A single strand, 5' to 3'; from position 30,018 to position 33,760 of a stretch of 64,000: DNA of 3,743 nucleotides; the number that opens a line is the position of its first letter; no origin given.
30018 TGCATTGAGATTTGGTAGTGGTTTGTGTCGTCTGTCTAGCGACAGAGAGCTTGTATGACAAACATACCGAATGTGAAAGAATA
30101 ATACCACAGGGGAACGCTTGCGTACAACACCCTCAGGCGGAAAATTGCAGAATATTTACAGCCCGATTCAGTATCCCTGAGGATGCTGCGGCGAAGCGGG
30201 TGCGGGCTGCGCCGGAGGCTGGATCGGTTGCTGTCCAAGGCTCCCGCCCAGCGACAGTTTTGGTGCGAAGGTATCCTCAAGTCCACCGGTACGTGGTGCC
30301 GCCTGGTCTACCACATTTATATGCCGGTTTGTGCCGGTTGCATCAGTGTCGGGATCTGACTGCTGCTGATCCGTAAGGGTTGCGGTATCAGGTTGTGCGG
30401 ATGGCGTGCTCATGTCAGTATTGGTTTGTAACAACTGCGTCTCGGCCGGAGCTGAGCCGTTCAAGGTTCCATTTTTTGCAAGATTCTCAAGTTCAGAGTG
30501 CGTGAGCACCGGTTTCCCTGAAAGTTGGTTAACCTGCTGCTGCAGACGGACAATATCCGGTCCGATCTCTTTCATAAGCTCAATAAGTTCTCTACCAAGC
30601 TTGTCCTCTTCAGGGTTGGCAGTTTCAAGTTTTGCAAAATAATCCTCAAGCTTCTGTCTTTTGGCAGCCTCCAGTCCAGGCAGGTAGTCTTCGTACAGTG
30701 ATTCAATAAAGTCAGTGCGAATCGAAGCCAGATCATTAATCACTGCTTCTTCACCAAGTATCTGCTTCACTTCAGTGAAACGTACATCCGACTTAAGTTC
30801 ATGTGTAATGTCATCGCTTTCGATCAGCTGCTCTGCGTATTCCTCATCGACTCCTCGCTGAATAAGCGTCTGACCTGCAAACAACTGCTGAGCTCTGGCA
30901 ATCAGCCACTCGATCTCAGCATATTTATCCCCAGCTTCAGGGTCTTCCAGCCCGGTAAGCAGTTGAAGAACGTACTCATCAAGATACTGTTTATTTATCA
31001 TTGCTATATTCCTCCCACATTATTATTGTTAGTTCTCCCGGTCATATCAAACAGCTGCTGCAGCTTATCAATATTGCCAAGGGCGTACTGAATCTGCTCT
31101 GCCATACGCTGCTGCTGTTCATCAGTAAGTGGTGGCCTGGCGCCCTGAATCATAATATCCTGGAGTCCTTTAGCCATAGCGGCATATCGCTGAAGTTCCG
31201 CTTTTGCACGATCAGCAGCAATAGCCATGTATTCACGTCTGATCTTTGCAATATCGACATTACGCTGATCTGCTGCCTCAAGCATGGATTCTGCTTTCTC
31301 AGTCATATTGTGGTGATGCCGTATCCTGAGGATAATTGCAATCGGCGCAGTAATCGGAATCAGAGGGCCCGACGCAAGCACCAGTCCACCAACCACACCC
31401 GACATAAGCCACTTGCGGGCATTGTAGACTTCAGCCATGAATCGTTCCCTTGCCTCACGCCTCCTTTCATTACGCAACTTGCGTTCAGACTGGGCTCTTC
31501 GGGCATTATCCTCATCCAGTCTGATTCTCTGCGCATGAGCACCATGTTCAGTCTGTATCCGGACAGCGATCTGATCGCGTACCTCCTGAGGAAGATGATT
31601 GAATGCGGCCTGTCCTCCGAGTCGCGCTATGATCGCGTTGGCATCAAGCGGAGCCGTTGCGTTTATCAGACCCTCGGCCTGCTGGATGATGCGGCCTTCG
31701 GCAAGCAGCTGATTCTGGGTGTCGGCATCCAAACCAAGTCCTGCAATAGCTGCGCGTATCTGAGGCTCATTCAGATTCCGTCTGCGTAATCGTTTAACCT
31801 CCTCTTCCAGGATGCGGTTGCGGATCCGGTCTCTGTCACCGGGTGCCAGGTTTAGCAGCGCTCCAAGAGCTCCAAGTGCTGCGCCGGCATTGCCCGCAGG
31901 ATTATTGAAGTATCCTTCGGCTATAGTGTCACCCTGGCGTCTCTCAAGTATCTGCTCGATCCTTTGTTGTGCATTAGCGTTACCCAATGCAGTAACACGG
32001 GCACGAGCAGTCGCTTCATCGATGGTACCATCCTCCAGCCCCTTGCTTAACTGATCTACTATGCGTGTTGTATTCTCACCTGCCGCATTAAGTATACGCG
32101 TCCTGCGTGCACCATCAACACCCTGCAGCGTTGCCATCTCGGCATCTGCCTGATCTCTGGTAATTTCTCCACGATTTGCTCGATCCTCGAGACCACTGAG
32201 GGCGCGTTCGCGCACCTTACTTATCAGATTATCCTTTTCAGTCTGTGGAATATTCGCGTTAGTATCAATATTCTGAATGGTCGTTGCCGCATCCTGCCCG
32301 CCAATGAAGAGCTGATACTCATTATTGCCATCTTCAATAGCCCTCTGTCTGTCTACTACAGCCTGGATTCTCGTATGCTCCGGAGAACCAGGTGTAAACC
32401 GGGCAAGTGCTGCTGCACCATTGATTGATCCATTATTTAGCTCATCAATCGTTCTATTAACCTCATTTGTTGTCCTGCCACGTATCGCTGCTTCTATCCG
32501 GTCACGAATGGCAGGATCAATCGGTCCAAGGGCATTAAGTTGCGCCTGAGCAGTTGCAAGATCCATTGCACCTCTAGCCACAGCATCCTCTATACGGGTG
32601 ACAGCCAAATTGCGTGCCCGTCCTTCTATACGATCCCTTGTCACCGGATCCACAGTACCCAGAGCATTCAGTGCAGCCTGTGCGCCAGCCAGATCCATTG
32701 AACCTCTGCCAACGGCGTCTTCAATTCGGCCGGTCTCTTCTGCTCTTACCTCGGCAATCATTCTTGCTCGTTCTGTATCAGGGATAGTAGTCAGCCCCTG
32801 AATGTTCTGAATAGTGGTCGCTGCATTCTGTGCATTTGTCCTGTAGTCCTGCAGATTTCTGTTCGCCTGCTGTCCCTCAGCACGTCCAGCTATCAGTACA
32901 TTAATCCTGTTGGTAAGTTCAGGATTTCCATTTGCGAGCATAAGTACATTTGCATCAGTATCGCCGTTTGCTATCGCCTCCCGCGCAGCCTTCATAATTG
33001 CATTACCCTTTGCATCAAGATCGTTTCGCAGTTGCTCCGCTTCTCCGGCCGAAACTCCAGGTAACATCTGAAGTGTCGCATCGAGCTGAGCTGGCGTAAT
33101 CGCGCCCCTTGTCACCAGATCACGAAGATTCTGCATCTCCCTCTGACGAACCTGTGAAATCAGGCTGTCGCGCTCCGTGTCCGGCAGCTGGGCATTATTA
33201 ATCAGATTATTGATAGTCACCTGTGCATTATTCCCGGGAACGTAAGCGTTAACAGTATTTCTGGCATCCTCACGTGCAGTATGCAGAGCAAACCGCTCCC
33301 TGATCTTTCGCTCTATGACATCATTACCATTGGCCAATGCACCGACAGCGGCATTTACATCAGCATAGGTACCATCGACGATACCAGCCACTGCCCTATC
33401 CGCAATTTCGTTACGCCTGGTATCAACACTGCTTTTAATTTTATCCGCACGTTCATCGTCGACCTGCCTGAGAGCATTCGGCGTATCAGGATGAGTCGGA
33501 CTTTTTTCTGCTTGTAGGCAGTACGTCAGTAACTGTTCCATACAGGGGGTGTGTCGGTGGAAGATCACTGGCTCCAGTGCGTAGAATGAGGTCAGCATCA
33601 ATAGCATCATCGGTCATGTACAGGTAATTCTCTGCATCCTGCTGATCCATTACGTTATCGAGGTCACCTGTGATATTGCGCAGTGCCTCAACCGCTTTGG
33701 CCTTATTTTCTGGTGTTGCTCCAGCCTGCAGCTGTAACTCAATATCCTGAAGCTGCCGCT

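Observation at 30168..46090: Co-directional block of very large uncharacterised proteins directly upstream of rrl-rrf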

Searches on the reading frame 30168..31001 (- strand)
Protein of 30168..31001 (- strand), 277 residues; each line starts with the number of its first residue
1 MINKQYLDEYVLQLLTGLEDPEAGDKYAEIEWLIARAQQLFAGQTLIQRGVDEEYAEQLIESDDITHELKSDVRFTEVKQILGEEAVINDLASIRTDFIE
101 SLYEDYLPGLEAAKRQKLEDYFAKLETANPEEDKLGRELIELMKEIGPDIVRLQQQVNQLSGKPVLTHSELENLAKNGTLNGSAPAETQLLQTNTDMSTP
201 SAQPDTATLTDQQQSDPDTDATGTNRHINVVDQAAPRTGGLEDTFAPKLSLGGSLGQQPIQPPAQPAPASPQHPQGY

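Call 5: search_protein_families(library=pfam, proteins=[window:30168-31001:-], max_evalue=0.1)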
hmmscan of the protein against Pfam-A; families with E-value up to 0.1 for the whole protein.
window:30168-31001:- (277 aa): 0 families

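Call 7: search_protein_families(library=ncbifam, proteins=[window:30168-31001:-], max_evalue=0.01)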
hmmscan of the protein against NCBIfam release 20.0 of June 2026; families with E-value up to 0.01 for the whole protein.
window:30168-31001:- (277 aa): 0 families

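Call 20: search_protein_families(library=phrogs, proteins=[window:30168-31001:-], max_evalue=0.05)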
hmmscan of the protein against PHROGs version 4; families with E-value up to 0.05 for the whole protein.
window:30168-31001:- (277 aa): 0 families

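Call 21: search_protein_families(library=padloc, proteins=[window:30168-31001:-], max_evalue=0.05)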
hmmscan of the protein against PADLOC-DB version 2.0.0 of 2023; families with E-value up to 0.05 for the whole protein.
window:30168-31001:- (277 aa): 0 families

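Call 38: find_related_loci(query=window:30168-31001:-, collection=viral_contigs, flank=10000)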
Query window:30168-31001:- (277 aa) in viral_contigs; peptide patterns used: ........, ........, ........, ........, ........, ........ (x = any residue, [..] = any of these).
9 stretches matched a pattern, but none encodes a relative of the query by tblastn (E <= 1e-3).

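Call 46: find_encoding_contigs(protein=window:30168-31001:-, flank=6000, max_places=6)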
Protein window:30168-31001:- (277 aa): 2 contigs read that carry it; 1 place shown.
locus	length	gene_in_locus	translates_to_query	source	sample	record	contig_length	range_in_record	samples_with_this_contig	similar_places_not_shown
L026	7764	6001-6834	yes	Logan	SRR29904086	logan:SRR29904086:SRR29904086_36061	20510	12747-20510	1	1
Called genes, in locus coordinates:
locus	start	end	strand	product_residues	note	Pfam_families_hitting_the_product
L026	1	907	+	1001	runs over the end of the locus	-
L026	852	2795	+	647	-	-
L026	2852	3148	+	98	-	-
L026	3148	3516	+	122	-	-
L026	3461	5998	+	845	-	-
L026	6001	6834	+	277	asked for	-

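Call 97: search_solved_structures(query=window:30168-31001:-, max_evalue=1)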
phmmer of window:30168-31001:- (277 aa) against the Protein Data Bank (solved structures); distinct sequences matched with E-value up to 1: 4.
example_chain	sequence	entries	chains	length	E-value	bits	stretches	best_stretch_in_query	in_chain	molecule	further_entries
9m3f_A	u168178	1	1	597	0.15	15.2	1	105-181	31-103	Angiotensin-converting enzyme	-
9w77_C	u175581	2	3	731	0.17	15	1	105-181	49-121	Angiotensin-converting enzyme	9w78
7c8k_A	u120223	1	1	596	0.64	13.1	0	105-181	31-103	Angiotensin-converting enzyme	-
7c8j_A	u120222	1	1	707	0.82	12.7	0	105-181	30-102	Angiotensin-converting enzyme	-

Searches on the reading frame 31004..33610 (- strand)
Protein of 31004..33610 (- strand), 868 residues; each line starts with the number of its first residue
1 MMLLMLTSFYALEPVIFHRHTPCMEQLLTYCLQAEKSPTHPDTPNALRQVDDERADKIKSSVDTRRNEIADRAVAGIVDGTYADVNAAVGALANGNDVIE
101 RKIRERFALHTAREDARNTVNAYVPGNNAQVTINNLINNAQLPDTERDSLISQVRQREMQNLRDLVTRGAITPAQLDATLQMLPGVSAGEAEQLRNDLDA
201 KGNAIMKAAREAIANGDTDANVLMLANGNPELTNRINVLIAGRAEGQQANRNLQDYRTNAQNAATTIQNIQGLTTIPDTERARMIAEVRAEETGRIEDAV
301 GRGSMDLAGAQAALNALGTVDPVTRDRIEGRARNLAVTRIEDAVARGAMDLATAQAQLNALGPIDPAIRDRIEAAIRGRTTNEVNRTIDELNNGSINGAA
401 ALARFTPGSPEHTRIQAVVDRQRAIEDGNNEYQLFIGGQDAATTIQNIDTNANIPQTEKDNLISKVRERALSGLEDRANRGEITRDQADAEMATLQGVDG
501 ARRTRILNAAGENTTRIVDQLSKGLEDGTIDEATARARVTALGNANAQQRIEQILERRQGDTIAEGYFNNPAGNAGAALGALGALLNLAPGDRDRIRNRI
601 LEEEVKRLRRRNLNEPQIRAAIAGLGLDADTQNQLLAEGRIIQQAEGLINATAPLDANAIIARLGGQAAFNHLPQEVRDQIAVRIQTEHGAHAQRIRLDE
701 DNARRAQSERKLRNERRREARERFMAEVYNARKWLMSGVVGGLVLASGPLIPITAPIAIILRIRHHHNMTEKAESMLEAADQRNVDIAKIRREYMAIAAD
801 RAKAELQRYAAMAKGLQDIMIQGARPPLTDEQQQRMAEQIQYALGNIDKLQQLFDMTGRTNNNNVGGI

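Call 5: search_protein_families(library=pfam, proteins=[window:31004-33610:-], max_evalue=0.1)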
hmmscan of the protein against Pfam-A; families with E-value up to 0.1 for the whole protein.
window:31004-33610:- (868 aa): 2 families
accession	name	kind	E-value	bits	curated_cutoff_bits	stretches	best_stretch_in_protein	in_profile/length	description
PF18039.7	UBA_6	-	0.082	13.4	23.5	0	615-638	15-37/42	UBA-like domain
PF03701.19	UPF0181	-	0.096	12.7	23.5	0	820-841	1-21/50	Uncharacterised protein family (UPF0181)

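Call 7: search_protein_families(library=ncbifam, proteins=[window:31004-33610:-], max_evalue=0.01)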
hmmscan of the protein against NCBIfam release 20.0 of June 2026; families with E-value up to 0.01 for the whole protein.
window:31004-33610:- (868 aa): 0 families

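Call 14: find_homologous_proteins(query=window:31004-33541:-)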
Query window:31004-33541:- (845 aa): 1 proteins with E <= 0.001 among 8000 candidates.
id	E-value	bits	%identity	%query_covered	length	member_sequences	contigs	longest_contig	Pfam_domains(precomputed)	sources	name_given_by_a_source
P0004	0.0e+0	1783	100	100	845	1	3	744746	-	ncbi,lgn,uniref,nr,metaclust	ncbi:MAG: hypothetical protein TR69_WS6001000748 [candidate division WS6 bacterium OLB20]|uniref:Unc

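Call 20: search_protein_families(library=phrogs, proteins=[window:31004-33541:-], max_evalue=0.05)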
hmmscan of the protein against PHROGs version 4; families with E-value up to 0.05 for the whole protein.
window:31004-33541:- (845 aa): 1 family
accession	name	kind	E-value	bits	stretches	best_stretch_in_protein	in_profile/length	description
phrog_14268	-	tail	0.043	14.6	0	725-800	50-124/161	tail assembly chaperone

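Call 21: search_protein_families(library=padloc, proteins=[window:31004-33541:-], max_evalue=0.05)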
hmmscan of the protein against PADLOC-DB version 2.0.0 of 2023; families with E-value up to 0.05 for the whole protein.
window:31004-33541:- (845 aa): 0 families

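Call 27: search_solved_structures(query=window:31004-33541:-, max_evalue=1)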
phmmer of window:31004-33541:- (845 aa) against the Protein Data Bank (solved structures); distinct sequences matched with E-value up to 1: 0.

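Call 47: predict_structure(protein=window:31004-33541:-)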
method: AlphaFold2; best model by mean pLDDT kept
length: 845 residues; sequences in the alignment: 1
mean_pLDDT: 65.2   pTM: 0.29
mean pLDDT of the five models: 65.2, 62.7, 57.2, 56.2, 54.7
residues with pLDDT >= 90: 0; 70-90: 364; 50-70: 341; < 50: 140
segments of 3 or more residues with pLDDT < 50: 1-4, 10-15, 52-72, 405-412, 548-550, 702-769, 799-804, 833-845
pLDDT, mean of each block of 10 residues (from residue 1): 48 48 59 62 54 46 44 52 67 65 53 70 72 75 75 72 73 81 80 81 76 75 66 72 81 84 85 80 77 78 81 73 63 69 65 66 75 77 78 76 49 66 78 76 81 82 84 82 85 81 79 77 75 70 55 60 66 67 64 65 63 65 63 67 70 68 62 61 61 56 43 32 28 33 37 37 43 53 60 56 56 64 59 43 30
secondary structure, 60 per line:
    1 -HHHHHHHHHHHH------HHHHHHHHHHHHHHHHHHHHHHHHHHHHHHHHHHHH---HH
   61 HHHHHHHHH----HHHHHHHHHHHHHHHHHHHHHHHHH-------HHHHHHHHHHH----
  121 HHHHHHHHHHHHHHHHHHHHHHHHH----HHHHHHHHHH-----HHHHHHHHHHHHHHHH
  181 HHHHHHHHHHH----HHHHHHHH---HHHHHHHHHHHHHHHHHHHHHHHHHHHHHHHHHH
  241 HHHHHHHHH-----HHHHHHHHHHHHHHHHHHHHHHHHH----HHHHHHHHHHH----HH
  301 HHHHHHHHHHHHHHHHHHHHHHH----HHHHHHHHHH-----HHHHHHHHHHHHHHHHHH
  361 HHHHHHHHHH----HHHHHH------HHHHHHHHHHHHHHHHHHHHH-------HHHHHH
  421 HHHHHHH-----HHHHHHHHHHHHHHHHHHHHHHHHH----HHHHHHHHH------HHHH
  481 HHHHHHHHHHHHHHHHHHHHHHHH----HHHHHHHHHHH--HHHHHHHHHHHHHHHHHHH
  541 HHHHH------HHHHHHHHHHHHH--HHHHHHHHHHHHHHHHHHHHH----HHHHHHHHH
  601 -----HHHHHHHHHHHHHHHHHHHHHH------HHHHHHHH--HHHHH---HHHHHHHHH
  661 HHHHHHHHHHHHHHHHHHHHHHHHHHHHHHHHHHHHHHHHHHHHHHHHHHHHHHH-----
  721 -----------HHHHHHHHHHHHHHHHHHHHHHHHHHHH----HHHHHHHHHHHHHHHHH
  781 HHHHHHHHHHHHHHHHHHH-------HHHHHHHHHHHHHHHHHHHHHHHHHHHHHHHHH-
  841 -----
elements in order (helices of 4 or more, strands of 3 or more residues): H2-13 H20-55 H59-69 H74-98 H106-116 H121-145 H150-159 H165-191 H196-203 H207-249 H255-279 H284-294 H299-323 H328-337 H343-370 H375-380 H387-407 H415-427 H433-457 H462-470 H477-504 H509-519 H522-545 H552-564 H567-587 H592-600 H606-627 H634-641 H644-648 H652-715 H732-759 H764-799 H807-839

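Call 65: fold_search(model_id=the predicted structure, library=pdb)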
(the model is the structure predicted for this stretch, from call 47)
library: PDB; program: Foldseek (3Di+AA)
matches with E <= 10: 293; with E <= 0.001: 0
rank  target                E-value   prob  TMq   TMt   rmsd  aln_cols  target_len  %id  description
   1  7dkh_A                1.9e-02  0.28  0.08  0.08  42.8       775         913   11  Crystal structure of the Ctr9/Paf1/Cdc73/Rtf1 quaternary complex (released 2021-11-24)
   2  9k1w_C                4.4e-02  0.20  0.09  0.09  31.8       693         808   12  Structure of the SF3B core, harboring the K700E mutation in SF3B1, in complex with intron-U2 snRNA (released 2025-09-03)
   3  9dtr_T                4.6e-02  0.20  0.09  0.09  50.2       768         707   13  Structure of the yeast post-catalytic P complex spliceosome at 2.3 Angstrom resolution (released 2024-12-25)
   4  7tbk_A2               5.3e-02  0.23  0.10  0.08  35.9       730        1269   12  Composite structure of the dilated human nuclear pore complex (NPC) symmetric core generated with a 37A in situ cryo- (released 2022-06-15)
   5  8rw5                  5.5e-02  0.25  0.09  0.09  39.2       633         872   13  Symmetry expansion of dimeric transmembrane anti-sigma factor DdvA (released 2024-11-06)
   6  7k58_B                5.5e-02  0.23  0.11  0.04  73.2      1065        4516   10  Structure of outer-arm dyneins bound to microtubule with microtubule binding state 1(MTBS-1) (released 2021-09-29)
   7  4hax_C                7.9e-02  0.15  0.08  0.07  37.1       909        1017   10  Crystal structure of CRM1 inhibitor Ratjadone A in complex with CRM1(K579A)-Ran-RanBP1 (released 2013-01-09)
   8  8w20_A                8.7e-02  0.23  0.11  0.12  44.0       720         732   16  Umb1 umbrella toxin particle (released 2024-04-17)
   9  7z8t_D                8.7e-02  0.16  0.08  0.06  28.5       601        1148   12  CAND1-SCF-SKP2 CAND1 engaged SCF rocked (released 2023-04-19)
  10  5qsm_A                9.1e-02  0.21  0.08  0.12  35.8       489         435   12  PanDDA analysis group deposition -- Crystal Structure of human STAG1 in complex with Z57261895 (released 2019-08-21)
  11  7abh_u                1.1e-01  0.14  0.08  0.07  33.3       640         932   13  Human pre-Bact-2 spliceosome (SF3b/U2 snRNP portion) (released 2020-12-09)
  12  7zjs_A                1.1e-01  0.16  0.10  0.09  39.7       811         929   10  Structural basis of centromeric cohesion protection by SGO1 (released 2023-04-26)
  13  5dhf_C                1.2e-01  0.15  0.08  0.07  36.0       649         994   12  Crystal Structure of hRio2 NES Peptide in complex with CRM1-Ran-RanBP1 (released 2015-09-16)
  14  5lj3_H                1.2e-01  0.20  0.07  0.12  30.9       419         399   10  Structure of the core of the yeast spliceosome immediately after branching (released 2016-08-03)
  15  5yro_C                1.2e-01  0.15  0.09  0.08  33.3       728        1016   10  RanL182A in complex with RanBP1-CRM1 (released 2018-11-21)
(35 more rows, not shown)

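Call 73: search_dna_similar(query=window:31004-33541:-, collection=phages, mode=protein, max_evalue=0.01, max_rows=8)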
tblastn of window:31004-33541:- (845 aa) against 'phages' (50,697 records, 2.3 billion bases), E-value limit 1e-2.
No match.

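Call 89: find_related_loci(query=window:31004-33541:-, collection=viral_contigs, flank=10000)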
Query window:31004-33541:- (845 aa) in viral_contigs; peptide patterns used: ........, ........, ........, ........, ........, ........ (x = any residue, [..] = any of these).
5 stretches matched a pattern, but none encodes a relative of the query by tblastn (E <= 1e-3).
